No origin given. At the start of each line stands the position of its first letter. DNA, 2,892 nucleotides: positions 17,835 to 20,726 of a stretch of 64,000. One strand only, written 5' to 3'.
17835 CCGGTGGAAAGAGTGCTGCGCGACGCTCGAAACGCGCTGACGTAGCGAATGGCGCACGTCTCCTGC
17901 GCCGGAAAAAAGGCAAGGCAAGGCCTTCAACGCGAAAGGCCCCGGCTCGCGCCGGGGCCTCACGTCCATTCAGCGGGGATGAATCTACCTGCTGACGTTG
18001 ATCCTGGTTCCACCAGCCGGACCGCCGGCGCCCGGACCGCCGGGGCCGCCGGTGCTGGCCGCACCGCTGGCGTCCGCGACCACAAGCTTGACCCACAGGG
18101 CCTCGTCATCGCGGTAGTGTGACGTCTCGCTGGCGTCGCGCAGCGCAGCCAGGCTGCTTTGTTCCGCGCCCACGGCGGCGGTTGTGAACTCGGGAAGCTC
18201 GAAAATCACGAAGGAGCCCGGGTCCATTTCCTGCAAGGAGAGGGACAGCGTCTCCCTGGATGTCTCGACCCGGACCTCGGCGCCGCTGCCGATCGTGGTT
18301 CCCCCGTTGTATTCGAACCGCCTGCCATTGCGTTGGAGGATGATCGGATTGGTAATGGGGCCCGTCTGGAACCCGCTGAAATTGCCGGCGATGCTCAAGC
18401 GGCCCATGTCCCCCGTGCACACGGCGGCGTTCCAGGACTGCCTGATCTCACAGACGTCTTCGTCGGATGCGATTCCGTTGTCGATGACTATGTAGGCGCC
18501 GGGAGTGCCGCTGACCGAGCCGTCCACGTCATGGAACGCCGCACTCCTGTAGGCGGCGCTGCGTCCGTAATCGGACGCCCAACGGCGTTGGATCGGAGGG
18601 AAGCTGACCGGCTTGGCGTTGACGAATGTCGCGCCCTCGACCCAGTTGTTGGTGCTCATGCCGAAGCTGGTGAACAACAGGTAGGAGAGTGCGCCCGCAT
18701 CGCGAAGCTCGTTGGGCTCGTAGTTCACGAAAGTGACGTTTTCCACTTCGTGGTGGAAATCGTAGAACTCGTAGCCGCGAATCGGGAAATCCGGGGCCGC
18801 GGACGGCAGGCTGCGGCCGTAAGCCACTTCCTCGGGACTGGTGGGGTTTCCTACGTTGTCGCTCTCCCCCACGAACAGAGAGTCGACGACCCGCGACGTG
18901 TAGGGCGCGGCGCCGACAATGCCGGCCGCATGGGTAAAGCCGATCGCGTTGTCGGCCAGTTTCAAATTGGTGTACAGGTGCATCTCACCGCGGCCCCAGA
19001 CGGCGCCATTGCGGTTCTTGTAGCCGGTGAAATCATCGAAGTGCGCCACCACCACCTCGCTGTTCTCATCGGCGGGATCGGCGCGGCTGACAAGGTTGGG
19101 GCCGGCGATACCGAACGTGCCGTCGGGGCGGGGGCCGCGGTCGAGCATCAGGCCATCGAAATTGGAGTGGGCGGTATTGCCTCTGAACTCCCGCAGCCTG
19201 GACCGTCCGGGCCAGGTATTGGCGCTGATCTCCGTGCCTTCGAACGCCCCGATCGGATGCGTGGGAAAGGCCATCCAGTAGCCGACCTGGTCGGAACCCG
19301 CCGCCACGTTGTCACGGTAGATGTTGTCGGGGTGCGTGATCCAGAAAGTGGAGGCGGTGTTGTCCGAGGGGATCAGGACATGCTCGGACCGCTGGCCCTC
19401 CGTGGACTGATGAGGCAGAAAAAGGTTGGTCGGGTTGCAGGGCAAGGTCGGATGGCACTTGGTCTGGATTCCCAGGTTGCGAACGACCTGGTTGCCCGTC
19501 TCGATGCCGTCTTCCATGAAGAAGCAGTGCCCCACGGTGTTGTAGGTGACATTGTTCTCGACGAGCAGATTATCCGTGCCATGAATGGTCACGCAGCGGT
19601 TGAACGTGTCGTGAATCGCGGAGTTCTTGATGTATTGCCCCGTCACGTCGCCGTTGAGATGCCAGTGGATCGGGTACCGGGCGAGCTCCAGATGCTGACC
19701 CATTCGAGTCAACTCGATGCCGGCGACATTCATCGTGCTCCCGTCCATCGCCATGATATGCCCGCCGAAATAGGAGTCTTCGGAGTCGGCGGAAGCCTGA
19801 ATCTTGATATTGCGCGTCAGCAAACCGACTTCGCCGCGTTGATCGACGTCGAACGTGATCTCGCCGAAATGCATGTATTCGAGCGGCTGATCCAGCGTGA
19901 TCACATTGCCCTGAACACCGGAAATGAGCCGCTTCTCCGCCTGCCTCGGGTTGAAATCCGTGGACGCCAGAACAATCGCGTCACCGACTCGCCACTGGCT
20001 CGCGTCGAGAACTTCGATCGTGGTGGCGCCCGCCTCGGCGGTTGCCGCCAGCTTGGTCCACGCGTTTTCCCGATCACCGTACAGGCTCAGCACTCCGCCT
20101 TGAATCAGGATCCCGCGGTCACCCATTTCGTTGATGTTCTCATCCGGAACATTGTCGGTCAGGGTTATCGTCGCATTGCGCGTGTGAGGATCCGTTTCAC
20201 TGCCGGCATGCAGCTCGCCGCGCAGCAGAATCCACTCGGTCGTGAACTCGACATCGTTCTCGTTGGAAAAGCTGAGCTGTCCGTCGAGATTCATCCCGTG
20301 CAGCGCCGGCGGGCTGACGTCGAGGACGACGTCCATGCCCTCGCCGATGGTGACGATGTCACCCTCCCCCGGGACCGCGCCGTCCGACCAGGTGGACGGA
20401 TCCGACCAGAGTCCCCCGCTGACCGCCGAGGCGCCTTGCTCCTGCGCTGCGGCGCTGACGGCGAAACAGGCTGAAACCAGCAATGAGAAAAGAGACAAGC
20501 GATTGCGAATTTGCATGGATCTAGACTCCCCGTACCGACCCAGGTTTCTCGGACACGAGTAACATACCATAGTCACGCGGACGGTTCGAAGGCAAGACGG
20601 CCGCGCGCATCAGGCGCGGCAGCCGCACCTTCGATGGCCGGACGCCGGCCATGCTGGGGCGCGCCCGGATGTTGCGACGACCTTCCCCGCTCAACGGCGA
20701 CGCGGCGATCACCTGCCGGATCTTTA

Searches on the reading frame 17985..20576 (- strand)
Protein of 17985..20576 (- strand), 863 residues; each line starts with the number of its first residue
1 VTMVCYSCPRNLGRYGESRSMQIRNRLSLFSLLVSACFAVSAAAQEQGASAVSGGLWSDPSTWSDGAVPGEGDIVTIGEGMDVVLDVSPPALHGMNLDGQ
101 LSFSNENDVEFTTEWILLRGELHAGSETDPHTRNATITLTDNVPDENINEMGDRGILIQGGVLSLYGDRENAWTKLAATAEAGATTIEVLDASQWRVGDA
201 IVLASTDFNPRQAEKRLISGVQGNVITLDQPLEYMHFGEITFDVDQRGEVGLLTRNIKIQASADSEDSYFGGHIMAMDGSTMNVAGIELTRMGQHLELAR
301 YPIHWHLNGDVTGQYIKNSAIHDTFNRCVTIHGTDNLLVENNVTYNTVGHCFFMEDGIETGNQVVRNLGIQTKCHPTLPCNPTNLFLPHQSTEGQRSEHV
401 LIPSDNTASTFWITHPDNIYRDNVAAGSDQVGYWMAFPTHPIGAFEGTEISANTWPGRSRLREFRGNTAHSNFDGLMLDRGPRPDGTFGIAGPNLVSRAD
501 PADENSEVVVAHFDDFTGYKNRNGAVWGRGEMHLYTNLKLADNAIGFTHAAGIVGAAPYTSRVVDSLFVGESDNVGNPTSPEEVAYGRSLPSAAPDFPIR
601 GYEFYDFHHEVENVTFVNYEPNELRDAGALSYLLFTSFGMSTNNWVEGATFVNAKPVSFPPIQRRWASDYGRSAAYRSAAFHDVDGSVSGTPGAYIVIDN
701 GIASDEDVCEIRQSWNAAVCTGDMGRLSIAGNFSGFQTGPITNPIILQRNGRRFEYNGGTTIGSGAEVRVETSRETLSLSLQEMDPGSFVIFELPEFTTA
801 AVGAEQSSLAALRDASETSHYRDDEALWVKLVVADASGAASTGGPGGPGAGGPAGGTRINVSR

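Call 3: search_protein_families(library=pfam, proteins=[window:17985-20576:-], max_evalue=0.1)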
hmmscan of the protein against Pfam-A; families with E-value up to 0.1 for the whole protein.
window:17985-20576:- (863 aa): 3 families
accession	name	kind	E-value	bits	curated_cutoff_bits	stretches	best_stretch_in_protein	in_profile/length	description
PF24606.1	CEMIP_beta-hel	-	2.6e-82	276.1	27.3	1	269-474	1-209/212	CEMIP beta-helix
PF10162.14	G8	-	1.2e-25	90.3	22.9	1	62-177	1-124/124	G8 domain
PF13229.12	Beta_helix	-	0.063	13.4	25.9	0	314-358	80-124/158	Right handed beta helix region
